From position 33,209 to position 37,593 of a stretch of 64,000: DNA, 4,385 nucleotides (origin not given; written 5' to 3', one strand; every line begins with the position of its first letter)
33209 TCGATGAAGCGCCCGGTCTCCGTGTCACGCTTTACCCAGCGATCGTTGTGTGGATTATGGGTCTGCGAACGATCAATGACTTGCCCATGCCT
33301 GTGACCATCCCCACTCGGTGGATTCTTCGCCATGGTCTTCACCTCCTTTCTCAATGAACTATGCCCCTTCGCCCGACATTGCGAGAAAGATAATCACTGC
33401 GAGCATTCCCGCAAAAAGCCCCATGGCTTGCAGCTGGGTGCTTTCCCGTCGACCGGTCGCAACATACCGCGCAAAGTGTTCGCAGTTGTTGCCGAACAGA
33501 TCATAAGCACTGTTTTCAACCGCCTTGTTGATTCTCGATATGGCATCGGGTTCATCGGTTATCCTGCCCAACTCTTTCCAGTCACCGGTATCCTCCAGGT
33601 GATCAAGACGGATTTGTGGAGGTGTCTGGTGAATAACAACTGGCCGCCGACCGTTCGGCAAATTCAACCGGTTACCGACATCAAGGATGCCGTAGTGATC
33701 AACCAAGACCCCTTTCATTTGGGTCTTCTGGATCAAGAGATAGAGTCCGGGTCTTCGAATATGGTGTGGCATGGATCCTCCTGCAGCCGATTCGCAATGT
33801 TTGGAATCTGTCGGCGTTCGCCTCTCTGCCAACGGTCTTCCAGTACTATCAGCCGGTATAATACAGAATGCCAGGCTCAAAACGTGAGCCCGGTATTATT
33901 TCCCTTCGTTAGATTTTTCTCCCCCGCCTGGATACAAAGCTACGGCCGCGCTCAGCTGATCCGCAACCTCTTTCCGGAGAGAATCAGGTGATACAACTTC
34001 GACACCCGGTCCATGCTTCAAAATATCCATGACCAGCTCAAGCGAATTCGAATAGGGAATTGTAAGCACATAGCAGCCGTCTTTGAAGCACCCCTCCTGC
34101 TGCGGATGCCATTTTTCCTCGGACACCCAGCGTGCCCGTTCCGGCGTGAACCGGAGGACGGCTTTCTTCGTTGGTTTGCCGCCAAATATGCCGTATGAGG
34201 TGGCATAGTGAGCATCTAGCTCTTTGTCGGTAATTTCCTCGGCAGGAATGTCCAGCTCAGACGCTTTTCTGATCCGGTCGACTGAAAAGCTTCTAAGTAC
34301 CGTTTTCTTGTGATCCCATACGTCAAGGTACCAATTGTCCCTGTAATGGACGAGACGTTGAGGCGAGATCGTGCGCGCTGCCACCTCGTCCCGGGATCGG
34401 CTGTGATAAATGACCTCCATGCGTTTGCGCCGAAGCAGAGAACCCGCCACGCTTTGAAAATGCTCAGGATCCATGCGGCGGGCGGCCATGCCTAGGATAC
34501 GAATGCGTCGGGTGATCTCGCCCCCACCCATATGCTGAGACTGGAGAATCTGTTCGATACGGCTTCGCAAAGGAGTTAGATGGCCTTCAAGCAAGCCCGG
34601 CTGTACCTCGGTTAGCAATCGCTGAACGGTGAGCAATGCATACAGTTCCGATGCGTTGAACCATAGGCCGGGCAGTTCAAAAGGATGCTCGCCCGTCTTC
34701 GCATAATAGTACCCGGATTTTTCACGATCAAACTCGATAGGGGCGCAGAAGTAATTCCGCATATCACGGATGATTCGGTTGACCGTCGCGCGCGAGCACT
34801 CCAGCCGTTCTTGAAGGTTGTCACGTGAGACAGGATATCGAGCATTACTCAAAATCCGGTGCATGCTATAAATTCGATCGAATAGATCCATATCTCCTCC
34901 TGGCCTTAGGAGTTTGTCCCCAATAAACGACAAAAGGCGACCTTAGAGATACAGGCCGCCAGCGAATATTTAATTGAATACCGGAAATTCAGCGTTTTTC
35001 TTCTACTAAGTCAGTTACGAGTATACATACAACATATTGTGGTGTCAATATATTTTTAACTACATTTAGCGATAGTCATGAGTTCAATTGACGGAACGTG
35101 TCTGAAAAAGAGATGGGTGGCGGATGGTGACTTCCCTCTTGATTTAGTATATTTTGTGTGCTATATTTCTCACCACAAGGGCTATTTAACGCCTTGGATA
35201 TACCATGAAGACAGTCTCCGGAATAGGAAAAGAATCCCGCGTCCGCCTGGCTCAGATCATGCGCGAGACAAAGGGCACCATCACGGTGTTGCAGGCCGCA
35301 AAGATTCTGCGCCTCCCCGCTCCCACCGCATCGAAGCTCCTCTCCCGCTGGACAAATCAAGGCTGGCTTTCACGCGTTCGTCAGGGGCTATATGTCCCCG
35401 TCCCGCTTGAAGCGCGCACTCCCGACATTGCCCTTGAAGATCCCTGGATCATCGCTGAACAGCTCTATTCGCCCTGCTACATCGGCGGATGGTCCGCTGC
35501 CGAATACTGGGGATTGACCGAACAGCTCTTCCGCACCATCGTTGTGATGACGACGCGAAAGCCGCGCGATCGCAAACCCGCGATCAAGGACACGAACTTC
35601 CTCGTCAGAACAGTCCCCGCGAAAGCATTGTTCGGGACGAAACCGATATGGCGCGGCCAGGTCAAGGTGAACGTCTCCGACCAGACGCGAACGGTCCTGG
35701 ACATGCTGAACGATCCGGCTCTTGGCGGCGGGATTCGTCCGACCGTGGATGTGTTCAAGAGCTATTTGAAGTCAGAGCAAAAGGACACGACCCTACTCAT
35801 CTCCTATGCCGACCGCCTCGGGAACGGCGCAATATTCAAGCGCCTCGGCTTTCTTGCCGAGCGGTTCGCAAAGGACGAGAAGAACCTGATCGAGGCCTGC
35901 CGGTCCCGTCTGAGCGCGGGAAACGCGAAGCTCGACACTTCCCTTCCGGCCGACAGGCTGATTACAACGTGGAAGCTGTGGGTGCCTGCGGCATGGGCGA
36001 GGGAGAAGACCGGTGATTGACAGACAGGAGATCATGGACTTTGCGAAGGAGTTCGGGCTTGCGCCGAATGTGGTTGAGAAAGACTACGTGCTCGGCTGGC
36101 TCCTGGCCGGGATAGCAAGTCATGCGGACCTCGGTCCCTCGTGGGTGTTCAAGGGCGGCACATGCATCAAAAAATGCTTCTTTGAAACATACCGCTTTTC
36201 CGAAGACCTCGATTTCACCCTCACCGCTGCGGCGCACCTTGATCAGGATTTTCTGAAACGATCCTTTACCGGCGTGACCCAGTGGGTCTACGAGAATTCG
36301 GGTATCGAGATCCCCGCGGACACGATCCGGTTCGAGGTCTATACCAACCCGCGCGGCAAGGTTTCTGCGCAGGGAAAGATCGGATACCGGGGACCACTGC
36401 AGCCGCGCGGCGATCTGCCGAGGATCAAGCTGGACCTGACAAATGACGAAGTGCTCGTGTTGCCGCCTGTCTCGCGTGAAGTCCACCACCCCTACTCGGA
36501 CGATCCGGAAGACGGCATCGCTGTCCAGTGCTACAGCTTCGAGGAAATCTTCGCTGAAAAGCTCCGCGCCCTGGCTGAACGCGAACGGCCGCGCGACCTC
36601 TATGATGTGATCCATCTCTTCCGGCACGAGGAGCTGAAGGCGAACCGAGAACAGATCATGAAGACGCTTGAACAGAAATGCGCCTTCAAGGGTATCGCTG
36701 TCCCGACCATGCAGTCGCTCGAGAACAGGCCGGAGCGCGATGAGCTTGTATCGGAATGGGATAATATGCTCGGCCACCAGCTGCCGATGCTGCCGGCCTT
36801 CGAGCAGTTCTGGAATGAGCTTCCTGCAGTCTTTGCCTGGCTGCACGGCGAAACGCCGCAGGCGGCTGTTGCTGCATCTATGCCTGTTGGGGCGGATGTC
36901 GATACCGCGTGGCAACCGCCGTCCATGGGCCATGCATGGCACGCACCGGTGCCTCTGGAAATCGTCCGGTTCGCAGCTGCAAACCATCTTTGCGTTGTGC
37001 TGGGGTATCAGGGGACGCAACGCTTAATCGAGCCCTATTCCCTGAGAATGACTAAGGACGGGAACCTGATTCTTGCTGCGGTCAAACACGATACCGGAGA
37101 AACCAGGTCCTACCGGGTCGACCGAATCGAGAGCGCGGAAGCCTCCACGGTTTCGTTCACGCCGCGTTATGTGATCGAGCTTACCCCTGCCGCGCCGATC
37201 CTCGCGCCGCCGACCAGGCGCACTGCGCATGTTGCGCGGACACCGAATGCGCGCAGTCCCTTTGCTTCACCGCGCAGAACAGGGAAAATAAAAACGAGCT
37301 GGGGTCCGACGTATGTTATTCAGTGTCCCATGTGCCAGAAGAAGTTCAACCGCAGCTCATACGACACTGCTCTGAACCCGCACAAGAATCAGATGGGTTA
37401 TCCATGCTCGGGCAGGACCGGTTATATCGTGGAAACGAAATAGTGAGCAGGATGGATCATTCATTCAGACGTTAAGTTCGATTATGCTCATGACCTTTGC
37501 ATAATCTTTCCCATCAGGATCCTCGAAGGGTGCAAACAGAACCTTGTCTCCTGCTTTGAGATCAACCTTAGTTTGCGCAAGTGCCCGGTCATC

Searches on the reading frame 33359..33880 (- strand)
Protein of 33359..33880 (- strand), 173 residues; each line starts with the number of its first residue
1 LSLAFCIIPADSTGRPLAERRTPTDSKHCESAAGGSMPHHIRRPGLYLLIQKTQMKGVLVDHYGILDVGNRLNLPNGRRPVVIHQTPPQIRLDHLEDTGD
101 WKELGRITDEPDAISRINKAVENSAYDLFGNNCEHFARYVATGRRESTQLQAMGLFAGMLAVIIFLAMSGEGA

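Call 3: search_protein_families(library=pfam, proteins=[window:33359-33880:-], max_evalue=0.1)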
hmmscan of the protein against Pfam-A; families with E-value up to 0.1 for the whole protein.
window:33359-33880:- (173 aa): 2 families
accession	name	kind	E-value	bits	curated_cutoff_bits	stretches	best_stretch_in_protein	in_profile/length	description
PF04970.19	LRAT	-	1.6e-06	28.8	24.3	1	112-145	86-119/120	Lecithin retinol acyltransferase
PF05903.20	Peptidase_C97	-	0.00094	19.5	29.2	1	113-141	90-118/151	PPPDE putative peptidase domain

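Call 4: search_protein_families(library=padloc, proteins=[window:33359-33880:-], max_evalue=0.1)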
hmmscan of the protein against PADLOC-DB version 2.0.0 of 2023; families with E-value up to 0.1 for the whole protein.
window:33359-33880:- (173 aa): 0 families

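Call 55: search_protein_families(library=ncbifam, proteins=[window:33359-33880:-], max_evalue=0.01)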
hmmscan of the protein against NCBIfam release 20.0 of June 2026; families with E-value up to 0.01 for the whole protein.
window:33359-33880:- (173 aa): 0 families

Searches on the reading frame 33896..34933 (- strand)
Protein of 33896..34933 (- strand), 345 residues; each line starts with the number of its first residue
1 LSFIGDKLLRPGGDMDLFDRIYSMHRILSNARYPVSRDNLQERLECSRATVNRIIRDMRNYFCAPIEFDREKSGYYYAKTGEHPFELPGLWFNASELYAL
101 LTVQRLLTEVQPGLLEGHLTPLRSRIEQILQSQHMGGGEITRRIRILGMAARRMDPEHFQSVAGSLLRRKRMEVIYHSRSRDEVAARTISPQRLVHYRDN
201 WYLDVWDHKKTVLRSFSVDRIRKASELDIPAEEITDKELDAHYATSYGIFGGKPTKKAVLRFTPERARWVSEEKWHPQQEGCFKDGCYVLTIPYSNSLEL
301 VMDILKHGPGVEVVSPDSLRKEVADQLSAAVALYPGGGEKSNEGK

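Call 3: search_protein_families(library=pfam, proteins=[window:33896-34933:-], max_evalue=0.1)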
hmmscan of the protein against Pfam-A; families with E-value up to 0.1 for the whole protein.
window:33896-34933:- (345 aa): 4 families
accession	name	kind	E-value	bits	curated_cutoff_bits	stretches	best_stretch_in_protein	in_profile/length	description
PF13280.12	WYL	-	1.6e-17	63.7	21.8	1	157-224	1-68/70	WYL domain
PF25583.1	WCX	-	3e-16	59.9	23.9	1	257-330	4-75/76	WCX domain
PF08279.18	HTH_11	-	3.8e-08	33.5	25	1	21-75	2-54/55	HTH domain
PF25213.1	HVO_A0261_N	-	2e-05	24.8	35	1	27-61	16-51/86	HVO_A0261 N-terminal domain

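Call 4: search_protein_families(library=padloc, proteins=[window:33896-34933:-], max_evalue=0.1)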
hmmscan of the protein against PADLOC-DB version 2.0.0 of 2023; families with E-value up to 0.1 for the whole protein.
window:33896-34933:- (345 aa): 6 families
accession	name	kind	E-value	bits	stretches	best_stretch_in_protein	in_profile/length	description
PDLC01652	WYL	-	1.1e-34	118.1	1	151-330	12-161/162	"CAS-I,CAS-II,CAS-III,CAS-IV,CAS-V,CAS-VI; associated_signaling"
PDLC01457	WYL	-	6.3e-34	115.5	1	18-319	3-229/229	"CAS-I,CAS-II,CAS-III,CAS-IV,CAS-V,CAS-VI; associated_signaling"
PDLC01766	Cas3c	-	3.3e-15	53.4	1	19-334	8-316/1009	-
PDLC01484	WYL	-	0.0036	14.5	1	291-334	393-436/437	"CAS-I,CAS-II,CAS-III,CAS-IV,CAS-V,CAS-VI; associated_signaling"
PDLC01510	WYL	-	0.0036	14.5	1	291-334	393-436/437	"CAS-I,CAS-II,CAS-III,CAS-IV,CAS-V,CAS-VI; associated_signaling"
PDLC03787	RTasWYL-YodC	-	0.043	10.9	1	170-229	290-352/354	DRT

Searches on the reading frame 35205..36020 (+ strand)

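Call 3: search_protein_families(library=pfam, proteins=[window:35205-36020:+], max_evalue=0.1)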
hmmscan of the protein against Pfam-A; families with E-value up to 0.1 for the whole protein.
window:35205-36020:+ (271 aa): 7 families
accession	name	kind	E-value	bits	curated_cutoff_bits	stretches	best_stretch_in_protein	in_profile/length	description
PF13338.12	AbiEi_4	-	5.8e-05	23.5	25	1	15-65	3-48/49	Transcriptional regulator, AbiEi antitoxin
PF12802.13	MarR_2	-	0.00037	21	27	1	15-60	11-55/61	MarR family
PF09407.15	AbiEi_1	-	0.0037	17.9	22.2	1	87-219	14-141/142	AbiEi antitoxin C-terminal domain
PF09339.16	HTH_IclR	-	0.041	14.1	22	1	19-57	12-50/52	IclR helix-turn-helix domain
PF13384.12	HTH_23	-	0.046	14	24.6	1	25-53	17-45/50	Homeodomain-like domain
PF14811.11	TPD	-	0.05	13.9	27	0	191-226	95-130/138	Protein of unknown function TPD sequence-motif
PF11855.13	DUF3375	-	0.06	12.6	28.6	1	13-57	35-79/474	Protein of unknown function (DUF3375)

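Call 4: search_protein_families(library=padloc, proteins=[window:35205-36020:+], max_evalue=0.1)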
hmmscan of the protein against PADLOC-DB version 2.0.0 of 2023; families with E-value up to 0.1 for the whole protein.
window:35205-36020:+ (271 aa): 39 families (the best 25 are shown)
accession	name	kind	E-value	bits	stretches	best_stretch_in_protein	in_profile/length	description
PDLC02271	AbiEi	-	3.2e-115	381.8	1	5-265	4-262/263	AbiEi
PDLC02267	AbiEi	-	9.3e-51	170.7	1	14-258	9-238/252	AbiEi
PDLC02269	AbiEi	-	8.6e-24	82.2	1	39-269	25-245/251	AbiEi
PDLC02276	AbiEi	-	3.3e-23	80.6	1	28-236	20-220/270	AbiEi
PDLC02270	AbiEi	-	4.1e-23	79.8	1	26-264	13-257/265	AbiEi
PDLC02287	AbiEi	-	3.8e-20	70.5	1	40-262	26-238/253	AbiEi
PDLC02266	AbiEi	-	5.3e-20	69.9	1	20-246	12-236/258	AbiEi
PDLC02282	AbiEi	-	9.1e-16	56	1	22-241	14-228/260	AbiEi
PDLC02225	AbiEi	-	3.3e-14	51.1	1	14-206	9-182/198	AbiEi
PDLC02241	AbiEi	-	2.6e-13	48.2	1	27-168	13-145/199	AbiEi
PDLC02272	AbiEi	-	1.3e-12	46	1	20-219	7-196/200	AbiEi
PDLC02275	AbiEi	-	3.3e-12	44.8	1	43-205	25-172/184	AbiEi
PDLC02245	AbiEi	-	1.8e-10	38.8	1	51-213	33-188/194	AbiEi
PDLC02237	AbiEi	-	1.3e-09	36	2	153-233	177-254/285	AbiEi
PDLC02265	AbiEi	-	2.4e-09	35.2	1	42-205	28-184/198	AbiEi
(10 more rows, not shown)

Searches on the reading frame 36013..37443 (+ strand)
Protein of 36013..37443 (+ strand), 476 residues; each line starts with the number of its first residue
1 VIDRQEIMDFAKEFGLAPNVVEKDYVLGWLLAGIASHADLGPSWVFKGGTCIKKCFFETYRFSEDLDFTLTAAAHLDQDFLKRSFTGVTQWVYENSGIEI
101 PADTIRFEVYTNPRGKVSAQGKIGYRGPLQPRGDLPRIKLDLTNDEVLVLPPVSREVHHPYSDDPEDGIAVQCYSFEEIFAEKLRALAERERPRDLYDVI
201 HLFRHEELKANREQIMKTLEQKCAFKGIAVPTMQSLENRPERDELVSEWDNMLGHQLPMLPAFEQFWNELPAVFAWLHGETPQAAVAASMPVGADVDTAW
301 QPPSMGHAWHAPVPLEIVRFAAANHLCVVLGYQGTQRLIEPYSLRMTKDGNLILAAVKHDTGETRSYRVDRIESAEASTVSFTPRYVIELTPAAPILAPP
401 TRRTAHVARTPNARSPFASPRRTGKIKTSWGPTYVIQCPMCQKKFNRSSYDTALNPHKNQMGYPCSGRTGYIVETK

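Call 32: search_protein_families(library=padloc, proteins=[window:36013-37443:+], max_evalue=0.05)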
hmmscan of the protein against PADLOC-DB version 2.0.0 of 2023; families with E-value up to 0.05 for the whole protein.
window:36013-37443:+ (476 aa): 38 families (the best 25 are shown)
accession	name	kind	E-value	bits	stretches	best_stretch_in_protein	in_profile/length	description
PDLC02317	AbiEii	-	1.4e-192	638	1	1-396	1-393/396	AbiEii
PDLC02304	AbiEii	-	2.5e-73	245.2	1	1-272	1-253/260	AbiEii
PDLC02323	AbiEii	-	1.9e-25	87.9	1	1-222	1-202/248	AbiEii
PDLC02321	AbiEii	-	1.2e-22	79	2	18-94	19-93/296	AbiEii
PDLC02294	AbiEii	-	8.9e-22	76.2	1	1-254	1-238/260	AbiEii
PDLC02305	AbiEii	-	4.5e-21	73.4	1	2-215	3-201/306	AbiEii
PDLC02306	AbiEii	-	1.4e-19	68.8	1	29-275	26-276/280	AbiEii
PDLC02292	AbiEii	-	1.8e-18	65.3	1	10-89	17-88/283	AbiEii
PDLC02303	AbiEii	-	2.2e-18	64.6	2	3-69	2-66/249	AbiEii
PDLC02297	AbiEii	-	2.6e-17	61.1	1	3-191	4-194/307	AbiEii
PDLC02289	AbiEii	-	5.3e-17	60.3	1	7-75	18-84/309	AbiEii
PDLC02291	AbiEii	-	1.5e-16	58.6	1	7-232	23-227/310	AbiEii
PDLC02288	AbiEii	-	4.2e-16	56.7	1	5-279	15-275/294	AbiEii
PDLC02296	AbiEii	-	2.2e-15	54.6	1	17-236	20-232/282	AbiEii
PDLC02324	AbiEii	-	3.6e-13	47.8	2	26-73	9-55/231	AbiEii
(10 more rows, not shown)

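Call 33: search_protein_families(library=pfam, proteins=[window:36013-37443:+], max_evalue=0.05)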
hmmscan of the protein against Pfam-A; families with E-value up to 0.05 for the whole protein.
window:36013-37443:+ (476 aa): 3 families
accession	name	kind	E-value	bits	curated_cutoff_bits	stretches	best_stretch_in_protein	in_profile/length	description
PF08843.17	AbiEii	-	8.7e-42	144.1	22.5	1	29-267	1-236/238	Nucleotidyl transferase AbiEii toxin, Type IV TA system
PF13280.12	WYL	-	4.9e-07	30.1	21.8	1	317-376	5-69/70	WYL domain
PF15750.11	UBZ_FAAP20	-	0.036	14.3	25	0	437-446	3-12/35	Ubiquitin-binding zinc-finger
